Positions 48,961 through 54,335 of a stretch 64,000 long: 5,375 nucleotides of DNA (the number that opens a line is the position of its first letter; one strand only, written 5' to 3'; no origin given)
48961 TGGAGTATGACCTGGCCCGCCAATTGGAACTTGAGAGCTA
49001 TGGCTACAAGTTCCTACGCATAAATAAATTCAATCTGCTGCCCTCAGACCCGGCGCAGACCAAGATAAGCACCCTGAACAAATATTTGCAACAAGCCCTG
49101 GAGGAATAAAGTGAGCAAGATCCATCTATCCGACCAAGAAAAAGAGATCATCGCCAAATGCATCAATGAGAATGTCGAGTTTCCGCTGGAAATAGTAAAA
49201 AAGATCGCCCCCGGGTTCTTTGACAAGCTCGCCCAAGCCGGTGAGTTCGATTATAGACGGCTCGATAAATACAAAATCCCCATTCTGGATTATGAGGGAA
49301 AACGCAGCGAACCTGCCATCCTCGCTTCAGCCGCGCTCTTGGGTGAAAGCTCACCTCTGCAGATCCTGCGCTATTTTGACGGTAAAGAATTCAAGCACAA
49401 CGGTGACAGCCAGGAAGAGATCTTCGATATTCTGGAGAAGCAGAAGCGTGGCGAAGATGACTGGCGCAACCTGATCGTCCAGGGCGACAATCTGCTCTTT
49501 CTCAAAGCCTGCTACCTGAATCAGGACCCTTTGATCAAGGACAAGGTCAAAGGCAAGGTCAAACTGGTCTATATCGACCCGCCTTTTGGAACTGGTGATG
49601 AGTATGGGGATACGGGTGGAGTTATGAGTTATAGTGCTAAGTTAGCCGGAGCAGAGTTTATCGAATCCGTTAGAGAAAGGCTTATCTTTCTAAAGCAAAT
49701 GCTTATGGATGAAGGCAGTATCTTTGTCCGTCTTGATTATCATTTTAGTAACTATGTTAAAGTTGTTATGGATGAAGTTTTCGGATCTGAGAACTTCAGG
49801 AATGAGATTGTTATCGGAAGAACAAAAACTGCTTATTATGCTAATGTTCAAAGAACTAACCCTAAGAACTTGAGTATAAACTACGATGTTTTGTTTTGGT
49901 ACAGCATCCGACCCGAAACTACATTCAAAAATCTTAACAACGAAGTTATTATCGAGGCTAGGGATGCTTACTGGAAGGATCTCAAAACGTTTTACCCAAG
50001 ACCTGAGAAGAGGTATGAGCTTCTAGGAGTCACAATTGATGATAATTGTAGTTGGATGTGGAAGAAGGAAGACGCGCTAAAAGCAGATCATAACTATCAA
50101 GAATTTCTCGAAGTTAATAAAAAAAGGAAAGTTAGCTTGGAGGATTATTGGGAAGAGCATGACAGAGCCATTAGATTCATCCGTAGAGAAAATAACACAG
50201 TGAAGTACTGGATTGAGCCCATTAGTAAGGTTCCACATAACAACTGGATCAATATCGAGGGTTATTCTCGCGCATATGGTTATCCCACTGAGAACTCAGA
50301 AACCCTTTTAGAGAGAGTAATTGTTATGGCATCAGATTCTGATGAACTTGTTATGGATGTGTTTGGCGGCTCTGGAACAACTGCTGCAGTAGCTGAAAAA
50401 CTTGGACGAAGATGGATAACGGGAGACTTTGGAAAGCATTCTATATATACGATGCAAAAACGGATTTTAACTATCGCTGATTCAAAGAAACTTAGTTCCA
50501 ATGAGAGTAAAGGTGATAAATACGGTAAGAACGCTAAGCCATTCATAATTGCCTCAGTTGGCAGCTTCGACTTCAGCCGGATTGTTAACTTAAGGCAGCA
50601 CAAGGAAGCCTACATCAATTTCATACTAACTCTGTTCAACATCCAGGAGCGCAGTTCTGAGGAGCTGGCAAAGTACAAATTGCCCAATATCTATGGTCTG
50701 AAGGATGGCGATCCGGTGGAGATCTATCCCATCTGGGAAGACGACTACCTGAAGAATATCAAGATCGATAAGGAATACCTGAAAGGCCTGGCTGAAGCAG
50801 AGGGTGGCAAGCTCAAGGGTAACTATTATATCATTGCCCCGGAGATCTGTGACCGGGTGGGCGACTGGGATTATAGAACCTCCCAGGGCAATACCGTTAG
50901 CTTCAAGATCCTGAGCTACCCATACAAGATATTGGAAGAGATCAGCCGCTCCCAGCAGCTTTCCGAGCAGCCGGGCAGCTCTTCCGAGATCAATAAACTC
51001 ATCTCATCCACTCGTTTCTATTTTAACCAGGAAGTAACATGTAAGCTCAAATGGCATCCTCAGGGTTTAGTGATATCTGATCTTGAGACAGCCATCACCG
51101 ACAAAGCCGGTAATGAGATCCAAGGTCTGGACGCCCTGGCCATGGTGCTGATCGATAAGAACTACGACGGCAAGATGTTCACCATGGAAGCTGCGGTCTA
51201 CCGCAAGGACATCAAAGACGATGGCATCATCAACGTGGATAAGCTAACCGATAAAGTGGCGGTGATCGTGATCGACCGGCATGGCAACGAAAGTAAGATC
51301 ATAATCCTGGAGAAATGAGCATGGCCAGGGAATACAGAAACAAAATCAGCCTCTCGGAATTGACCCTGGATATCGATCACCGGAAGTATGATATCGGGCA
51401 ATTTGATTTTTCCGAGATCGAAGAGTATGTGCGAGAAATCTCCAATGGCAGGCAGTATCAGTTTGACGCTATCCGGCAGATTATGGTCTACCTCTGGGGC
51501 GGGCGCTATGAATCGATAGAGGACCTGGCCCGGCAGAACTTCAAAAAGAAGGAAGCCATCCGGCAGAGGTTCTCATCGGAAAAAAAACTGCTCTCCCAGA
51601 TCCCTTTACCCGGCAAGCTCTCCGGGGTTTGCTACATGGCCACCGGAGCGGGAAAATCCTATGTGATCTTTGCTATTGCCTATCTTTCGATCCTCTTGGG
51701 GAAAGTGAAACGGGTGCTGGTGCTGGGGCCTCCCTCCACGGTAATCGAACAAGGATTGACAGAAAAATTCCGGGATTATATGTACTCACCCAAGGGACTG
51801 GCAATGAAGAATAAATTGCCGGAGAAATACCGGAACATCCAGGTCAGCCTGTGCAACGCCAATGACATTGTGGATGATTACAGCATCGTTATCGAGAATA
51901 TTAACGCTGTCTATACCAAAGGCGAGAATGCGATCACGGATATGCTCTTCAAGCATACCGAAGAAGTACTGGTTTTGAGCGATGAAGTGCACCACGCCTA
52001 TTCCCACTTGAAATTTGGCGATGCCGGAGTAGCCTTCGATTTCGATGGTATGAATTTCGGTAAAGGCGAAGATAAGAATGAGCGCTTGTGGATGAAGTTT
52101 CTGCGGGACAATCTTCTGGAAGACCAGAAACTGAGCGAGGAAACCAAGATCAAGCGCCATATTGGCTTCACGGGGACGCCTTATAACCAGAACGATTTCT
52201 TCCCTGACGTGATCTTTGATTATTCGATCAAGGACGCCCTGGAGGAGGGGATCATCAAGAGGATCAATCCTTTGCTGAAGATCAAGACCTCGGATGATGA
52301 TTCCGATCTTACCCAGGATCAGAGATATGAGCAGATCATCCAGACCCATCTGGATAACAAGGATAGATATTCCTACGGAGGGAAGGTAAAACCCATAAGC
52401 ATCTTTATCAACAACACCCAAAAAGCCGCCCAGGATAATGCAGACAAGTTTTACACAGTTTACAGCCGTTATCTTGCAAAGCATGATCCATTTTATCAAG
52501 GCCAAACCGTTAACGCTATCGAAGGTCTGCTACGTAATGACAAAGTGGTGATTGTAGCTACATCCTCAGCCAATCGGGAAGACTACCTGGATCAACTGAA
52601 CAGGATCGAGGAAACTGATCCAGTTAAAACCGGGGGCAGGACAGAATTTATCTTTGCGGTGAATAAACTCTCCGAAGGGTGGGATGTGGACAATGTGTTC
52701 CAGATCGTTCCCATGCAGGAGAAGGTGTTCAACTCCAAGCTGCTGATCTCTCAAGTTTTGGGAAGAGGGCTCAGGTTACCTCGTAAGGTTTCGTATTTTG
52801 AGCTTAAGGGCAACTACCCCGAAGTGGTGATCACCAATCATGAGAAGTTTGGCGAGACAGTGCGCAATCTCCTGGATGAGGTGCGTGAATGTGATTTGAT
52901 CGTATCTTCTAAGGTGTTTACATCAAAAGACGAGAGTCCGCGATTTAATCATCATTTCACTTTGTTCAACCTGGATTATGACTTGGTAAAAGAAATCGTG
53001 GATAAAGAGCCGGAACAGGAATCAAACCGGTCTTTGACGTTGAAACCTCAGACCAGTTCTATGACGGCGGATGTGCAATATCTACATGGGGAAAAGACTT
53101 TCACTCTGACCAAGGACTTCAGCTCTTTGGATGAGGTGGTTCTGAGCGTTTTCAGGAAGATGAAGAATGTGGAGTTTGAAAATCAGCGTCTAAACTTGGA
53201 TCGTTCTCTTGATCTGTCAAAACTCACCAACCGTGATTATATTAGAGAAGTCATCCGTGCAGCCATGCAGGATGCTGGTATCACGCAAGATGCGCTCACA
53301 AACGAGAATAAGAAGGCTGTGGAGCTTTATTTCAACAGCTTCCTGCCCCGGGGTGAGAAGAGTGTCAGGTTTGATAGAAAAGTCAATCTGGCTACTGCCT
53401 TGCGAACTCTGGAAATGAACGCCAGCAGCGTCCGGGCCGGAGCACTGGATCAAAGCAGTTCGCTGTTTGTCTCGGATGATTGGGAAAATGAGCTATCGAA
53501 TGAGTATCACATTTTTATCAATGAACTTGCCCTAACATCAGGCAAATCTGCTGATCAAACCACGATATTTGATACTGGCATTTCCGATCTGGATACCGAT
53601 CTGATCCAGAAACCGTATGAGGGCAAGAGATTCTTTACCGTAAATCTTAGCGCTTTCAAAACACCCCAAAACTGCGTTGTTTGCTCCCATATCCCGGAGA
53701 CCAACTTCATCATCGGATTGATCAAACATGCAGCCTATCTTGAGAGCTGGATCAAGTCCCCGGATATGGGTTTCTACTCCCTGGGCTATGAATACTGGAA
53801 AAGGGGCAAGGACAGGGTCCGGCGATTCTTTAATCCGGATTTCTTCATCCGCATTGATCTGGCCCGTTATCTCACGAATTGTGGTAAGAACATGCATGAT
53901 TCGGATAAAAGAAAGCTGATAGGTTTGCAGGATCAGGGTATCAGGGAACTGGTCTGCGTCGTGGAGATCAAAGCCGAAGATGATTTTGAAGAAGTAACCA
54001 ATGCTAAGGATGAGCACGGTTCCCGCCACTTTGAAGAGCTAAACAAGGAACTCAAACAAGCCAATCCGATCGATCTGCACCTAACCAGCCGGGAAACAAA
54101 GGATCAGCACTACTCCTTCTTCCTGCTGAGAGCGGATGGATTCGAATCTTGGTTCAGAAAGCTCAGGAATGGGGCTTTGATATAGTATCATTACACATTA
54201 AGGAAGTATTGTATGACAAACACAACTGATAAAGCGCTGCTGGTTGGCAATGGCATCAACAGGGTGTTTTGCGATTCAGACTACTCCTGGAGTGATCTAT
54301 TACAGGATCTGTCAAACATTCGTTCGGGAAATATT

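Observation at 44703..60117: Five-gene operon: type III Mod/Res embedded between two giant helicase-nucleases and an AbiH/SIR2-like gene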

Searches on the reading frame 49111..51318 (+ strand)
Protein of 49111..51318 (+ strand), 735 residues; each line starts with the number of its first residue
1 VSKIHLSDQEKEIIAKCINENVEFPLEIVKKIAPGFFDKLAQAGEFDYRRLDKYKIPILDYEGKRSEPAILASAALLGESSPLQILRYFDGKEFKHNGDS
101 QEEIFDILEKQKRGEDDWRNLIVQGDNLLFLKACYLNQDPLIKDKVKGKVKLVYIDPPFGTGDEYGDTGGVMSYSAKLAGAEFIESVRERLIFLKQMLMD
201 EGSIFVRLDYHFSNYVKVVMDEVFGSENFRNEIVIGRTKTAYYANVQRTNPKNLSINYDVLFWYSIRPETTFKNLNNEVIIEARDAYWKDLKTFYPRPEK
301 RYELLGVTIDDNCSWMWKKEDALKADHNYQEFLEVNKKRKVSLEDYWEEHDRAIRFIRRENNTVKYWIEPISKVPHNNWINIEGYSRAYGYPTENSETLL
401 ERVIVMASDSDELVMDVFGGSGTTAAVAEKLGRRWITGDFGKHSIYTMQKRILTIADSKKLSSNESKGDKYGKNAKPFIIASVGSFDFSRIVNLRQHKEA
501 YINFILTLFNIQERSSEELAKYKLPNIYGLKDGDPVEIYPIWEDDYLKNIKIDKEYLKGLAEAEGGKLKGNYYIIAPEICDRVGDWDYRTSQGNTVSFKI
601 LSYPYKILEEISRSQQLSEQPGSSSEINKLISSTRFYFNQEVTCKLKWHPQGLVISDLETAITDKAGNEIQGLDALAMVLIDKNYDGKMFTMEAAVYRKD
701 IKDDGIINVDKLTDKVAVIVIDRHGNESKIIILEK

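Call 3: search_protein_families(library=pfam, proteins=[window:49111-51318:+], max_evalue=0.01)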
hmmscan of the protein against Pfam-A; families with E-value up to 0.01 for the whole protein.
window:49111-51318:+ (735 aa): 1 family
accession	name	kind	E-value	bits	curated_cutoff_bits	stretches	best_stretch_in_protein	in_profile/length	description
PF01555.25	N6_N4_Mtase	-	2.2e-30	106.7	26.7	1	150-446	1-217/221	DNA methylase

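Call 4: search_protein_families(library=padloc, proteins=[window:49111-51318:+], max_evalue=0.01)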
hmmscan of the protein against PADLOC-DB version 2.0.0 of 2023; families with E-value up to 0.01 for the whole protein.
window:49111-51318:+ (735 aa): 41 families (the best 25 are shown)
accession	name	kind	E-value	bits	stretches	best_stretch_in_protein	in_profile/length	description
PDLC03354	MTase_II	-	3.6e-44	149.4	2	103-266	37-206/425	Type II methyltransferase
PDLC03636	MTase_III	-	6.2e-43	145.4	2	113-265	40-172/575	Type III methyltransferase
PDLC03638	MTase_III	-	9.7e-42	141.2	1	142-455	395-680/816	Type III methyltransferase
PDLC03635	MTase_III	-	4.5e-36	122.8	2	94-277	191-360/708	Type III methyltransferase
PDLC03633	MTase_III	-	8.9e-36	121.7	2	374-456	277-357/616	Type III methyltransferase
PDLC03644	MTase_III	-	1.2e-29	101.5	1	104-458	20-399/542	Type III methyltransferase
PDLC03300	MTase_II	-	2.2e-29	100.5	2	388-459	212-283/302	Type II methyltransferase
PDLC03339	MTase_II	-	9.9e-24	81.8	2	371-454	191-273/399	Type II methyltransferase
PDLC03634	MTase_III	-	2e-23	81.1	2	190-426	180-424/621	Type III methyltransferase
PDLC03641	MTase_III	-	2.1e-19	67.5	2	190-428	191-428/657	Type III methyltransferase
PDLC03371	MTase_II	-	1.1e-18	65.8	1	142-456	22-256/260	Type II methyltransferase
PDLC03632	MTase_III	-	1.8e-18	64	2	393-455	470-532/983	Type III methyltransferase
PDLC03299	MTase_II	-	2.4e-16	58.1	1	370-473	172-279/296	Type II methyltransferase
PDLC03640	MTase_III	-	3.1e-16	56.9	3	189-269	121-201/654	Type III methyltransferase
PDLC03238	MTase_II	-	2.2e-13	48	1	394-461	307-372/428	Type II methyltransferase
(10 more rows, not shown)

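Call 5: search_protein_families(library=ncbifam, proteins=[window:49111-51318:+], max_evalue=0.01)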
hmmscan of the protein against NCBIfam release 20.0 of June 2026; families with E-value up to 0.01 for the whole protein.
window:49111-51318:+ (735 aa): 3 families
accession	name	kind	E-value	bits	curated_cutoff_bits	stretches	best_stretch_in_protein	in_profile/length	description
NF050803.1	DnaMtaseCcrMCaul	equivalog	4.4e-13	48.9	830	1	390-467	185-262/350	adenine-specific DNA-methyltransferase CcrM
NF008572.0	PRK11524.1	equivalog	7.4e-13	48.3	292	1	390-458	194-262/294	adenine-specific DNA-methyltransferase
NF010253.0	PRK13699.1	subfamily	0.00025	20.8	244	1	385-455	138-208/226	DNA methyltransferase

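Call 41: search_solved_structures(query=window:49111-51318:+, max_evalue=0.001)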
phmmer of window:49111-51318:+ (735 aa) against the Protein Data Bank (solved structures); distinct sequences matched with E-value up to 0.001: 12.
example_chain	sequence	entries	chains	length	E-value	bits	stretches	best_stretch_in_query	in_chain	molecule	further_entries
4zcf_A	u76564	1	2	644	2.2e-11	46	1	113-270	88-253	Restriction endonuclease EcoP15I, modification subunit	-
7dsu_A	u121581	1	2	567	1.3e-08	36.8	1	150-231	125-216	Mbo45V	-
6k0w_B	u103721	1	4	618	3.5e-07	32.1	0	187-259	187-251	Adenine specific DNA methyltransferase (Mod)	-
1g60_A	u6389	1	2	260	1.3e-06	30.2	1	390-442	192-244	Adenine-specific Methyltransferase MboIIA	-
6pbd_A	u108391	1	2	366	7.4e-06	27.7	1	382-437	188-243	Modification methylase CcrMI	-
1boo_A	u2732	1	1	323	3.1e-05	25.6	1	392-442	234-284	PROTEIN (N-4 CYTOSINE-SPECIFIC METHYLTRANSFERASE PVU II)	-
9c3u_A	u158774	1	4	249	7.8e-05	24.3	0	387-439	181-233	Methyltransferase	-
8urk_A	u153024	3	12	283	8.6e-05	24.2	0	387-442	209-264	Methyltransferase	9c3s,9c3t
5hek_A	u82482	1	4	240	0.00024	22.7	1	390-452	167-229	Adenine specific DNA methyltransferase (DpnA)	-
5hfj_A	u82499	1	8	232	0.00033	22.3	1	390-452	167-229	Adenine specific DNA methyltransferase (DpnA)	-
1nw8_A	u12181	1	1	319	0.00067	21.2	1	375-454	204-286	MODIFICATION METHYLASE RSRI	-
1eg2_A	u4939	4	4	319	0.00068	21.2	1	375-454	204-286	MODIFICATION METHYLASE RSRI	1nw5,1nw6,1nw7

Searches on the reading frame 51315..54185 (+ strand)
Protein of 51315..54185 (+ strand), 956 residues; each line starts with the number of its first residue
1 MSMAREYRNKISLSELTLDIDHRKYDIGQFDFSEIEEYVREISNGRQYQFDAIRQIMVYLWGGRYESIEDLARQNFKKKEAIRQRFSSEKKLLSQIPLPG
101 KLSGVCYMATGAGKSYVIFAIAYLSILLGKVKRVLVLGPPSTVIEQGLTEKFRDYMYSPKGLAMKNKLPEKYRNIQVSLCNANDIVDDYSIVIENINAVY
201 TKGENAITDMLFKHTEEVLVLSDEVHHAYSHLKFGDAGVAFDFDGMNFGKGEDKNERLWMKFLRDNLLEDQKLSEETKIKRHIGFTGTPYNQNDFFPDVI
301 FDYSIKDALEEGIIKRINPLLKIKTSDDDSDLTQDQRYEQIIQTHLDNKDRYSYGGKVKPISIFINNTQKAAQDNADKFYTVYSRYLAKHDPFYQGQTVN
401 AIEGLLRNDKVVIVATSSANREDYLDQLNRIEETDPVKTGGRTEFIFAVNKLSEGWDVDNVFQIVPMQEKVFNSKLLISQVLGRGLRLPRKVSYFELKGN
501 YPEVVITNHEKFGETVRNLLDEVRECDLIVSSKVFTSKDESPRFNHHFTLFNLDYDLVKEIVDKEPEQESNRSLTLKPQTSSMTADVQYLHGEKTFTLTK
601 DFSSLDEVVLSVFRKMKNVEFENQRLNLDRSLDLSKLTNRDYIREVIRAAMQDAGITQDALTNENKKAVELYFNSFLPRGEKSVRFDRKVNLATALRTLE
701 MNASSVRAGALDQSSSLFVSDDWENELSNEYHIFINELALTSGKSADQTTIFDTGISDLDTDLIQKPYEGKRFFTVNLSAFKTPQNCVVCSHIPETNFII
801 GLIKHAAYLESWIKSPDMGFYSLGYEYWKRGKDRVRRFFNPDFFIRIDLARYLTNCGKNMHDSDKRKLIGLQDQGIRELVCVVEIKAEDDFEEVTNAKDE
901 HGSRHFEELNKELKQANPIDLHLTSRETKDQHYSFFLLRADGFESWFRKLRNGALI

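Call 3: search_protein_families(library=pfam, proteins=[window:51315-54185:+], max_evalue=0.01)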
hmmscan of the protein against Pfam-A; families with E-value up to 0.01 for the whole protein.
window:51315-54185:+ (956 aa): 3 families
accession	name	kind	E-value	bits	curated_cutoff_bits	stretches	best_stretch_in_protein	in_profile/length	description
PF04851.21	ResIII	-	4.9e-13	49.8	22.5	1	46-289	5-162/164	Type III restriction enzyme, res subunit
PF18766.7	SWI2_SNF2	-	4.2e-08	33.6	26.7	1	90-346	7-216/221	SWI2/SNF2 ATPase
PF10735.14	DUF2526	-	0.0014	19.3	25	0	305-340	11-44/77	Protein of unknown function (DUF2526)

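Call 4: search_protein_families(library=padloc, proteins=[window:51315-54185:+], max_evalue=0.01)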
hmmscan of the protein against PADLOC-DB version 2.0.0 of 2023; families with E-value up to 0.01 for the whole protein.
window:51315-54185:+ (956 aa): 3 families
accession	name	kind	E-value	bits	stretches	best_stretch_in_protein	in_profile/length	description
PDLC03648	REase_III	-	7e-11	39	1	296-516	178-380/871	Type III restriction enzyme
PDLC03647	REase_III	-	1e-07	28.6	1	443-525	507-588/989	Type III restriction enzyme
PDLC02707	PbeA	-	7.6e-06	22.8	1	102-229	269-391/672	PbeA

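Call 5: search_protein_families(library=ncbifam, proteins=[window:51315-54185:+], max_evalue=0.01)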
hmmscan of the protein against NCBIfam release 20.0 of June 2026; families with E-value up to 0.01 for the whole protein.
window:51315-54185:+ (956 aa): 3 families
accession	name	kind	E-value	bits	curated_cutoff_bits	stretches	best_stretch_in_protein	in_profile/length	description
NF046055.1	restr_BPTD_3080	equivalog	1.4e-17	62.9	800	2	435-487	566-616/970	BPTD_3080 family restriction endonuclease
NF046051.1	restrict_EcoAI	equivalog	9.6e-07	27.6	550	1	107-178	183-252/768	EcoAI/FtnUII family type I restriction enzme subunit R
TIGR04095.1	dnd_restrict_1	equivalog_domain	0.0021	17.1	600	0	103-228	26-145/451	DNA phosphorothioation system restriction enzyme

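Call 39: search_solved_structures(query=window:51315-54185:+, max_evalue=0.01)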
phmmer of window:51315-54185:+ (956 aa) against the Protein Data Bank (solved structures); distinct sequences matched with E-value up to 0.01: 0.

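Call 55: find_related_loci(query=A3, collection=viral_contigs, flank=10000)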
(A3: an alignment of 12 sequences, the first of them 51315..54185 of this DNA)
Query A3 (956 aa) in viral_contigs; peptide patterns used: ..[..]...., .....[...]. (x = any residue, [..] = any of these).
60 stretches matched a pattern; 5 encode a relative of the query (tblastn E <= 1e-3); 5 distinct loci.
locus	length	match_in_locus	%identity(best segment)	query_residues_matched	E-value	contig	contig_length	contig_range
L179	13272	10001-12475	32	10-948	5e-116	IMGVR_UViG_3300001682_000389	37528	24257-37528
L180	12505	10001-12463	31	14-948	4e-114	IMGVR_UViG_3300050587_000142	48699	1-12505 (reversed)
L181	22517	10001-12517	30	8-956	9e-112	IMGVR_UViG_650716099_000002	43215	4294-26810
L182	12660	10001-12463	31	14-948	1e-111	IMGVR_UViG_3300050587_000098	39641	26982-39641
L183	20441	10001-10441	27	216-364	2e-4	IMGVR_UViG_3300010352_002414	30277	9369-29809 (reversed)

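Call 98: search_dna_similar(query=window:51315-54185:+, collection=plasmids, mode=protein, max_rows=12, max_evalue=1e-20)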
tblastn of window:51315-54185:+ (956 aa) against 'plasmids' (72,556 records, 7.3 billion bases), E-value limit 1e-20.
Records with a match: 3; places in all: 3; records where one place covers at least 80% of the query: 3.
Best place of each record, by identity: <60% 3.
By first word of the organism name: Mucilaginibacter 1; Curtobacterium 1; Limosilactobacillus 1.
By predicted mobility (MOB-suite, as given by PLSDB): non-mobilizable 2; mobilizable 1.
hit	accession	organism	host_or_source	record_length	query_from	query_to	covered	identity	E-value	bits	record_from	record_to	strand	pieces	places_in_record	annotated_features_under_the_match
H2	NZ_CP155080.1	Mucilaginibacter sp. PAMB04168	Malus domestica,cell culture,leaf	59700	30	956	97%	29.5%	2e-91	327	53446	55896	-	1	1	DEAD/DEAH box helicase family protein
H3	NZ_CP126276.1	Curtobacterium sp. MCBD17_003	-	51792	9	953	99%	26.8%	1e-79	291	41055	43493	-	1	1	DEAD/DEAH box helicase family protein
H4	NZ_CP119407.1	Limosilactobacillus fermentum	-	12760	19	846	87%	28.7%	6e-67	253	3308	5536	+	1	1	DEAD/DEAH box helicase family protein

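Call 99: get_annotated_region(hit=H2, flank=7000)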
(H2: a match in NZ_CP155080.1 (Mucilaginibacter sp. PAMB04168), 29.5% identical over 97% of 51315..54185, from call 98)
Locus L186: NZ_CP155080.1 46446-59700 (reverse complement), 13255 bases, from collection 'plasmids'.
description: Mucilaginibacter sp. PAMB04168 plasmid unnamed1, complete sequence
organism: Mucilaginibacter sp. PAMB04168 (NCBI taxid 3138567)
taxonomy: Bacteria; Bacteroidota; Sphingobacteriia; Sphingobacteriales; Sphingobacteriaceae; Mucilaginibacter; Mucilaginibacter sp. PAMB04168
host: -; source: Malus domestica,cell culture,leaf; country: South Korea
typing (MOB-suite, as given by PLSDB): non-mobilizable
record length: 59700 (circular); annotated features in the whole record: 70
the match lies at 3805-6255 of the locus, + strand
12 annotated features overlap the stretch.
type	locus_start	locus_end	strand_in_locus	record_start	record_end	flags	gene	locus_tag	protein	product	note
CDS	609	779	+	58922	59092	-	-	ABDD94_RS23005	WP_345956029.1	hypothetical protein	-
CDS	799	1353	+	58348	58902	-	-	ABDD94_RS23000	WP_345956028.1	recombinase family protein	GO:0006310 - DNA recombination [Evidence IEA]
CDS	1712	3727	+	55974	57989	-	-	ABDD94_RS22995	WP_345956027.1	site-specific DNA-methyltransferase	GO:0009307 - DNA restriction-modification system [Evidence IEA]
CDS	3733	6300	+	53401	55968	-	-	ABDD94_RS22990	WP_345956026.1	DEAD/DEAH box helicase family protein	-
CDS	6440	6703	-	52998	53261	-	-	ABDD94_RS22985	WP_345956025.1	hypothetical protein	-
CDS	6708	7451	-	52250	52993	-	-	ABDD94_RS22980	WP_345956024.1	ParA family protein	-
CDS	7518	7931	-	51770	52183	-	-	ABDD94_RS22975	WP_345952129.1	helix-turn-helix transcriptional regulator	-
CDS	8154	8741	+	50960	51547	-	-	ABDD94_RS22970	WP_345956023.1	GNAT family N-acetyltransferase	-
CDS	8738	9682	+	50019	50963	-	-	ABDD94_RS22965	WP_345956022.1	helix-turn-helix transcriptional regulator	GO:0006355 - regulation of DNA-templated transcription [Evidence IEA]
CDS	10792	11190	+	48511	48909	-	mobC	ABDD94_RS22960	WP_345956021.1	plasmid mobilization relaxosome protein MobC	-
CDS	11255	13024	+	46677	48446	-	-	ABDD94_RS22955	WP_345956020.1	relaxase/mobilization nuclease domain-containing protein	-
CDS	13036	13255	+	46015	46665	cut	-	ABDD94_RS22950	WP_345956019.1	ParA family protein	-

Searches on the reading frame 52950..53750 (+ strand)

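Call 58: search_protein_families(library=pfam, proteins=[window:52950-53750:+], max_evalue=1)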
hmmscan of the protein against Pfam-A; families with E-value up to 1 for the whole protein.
window:52950-53750:+ (267 aa): 1 family
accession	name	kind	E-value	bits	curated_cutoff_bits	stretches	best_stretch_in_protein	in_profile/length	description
PF00427.26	PBS_linker_poly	-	0.091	13.2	28.7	1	61-137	7-83/126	Phycobilisome Linker polypeptide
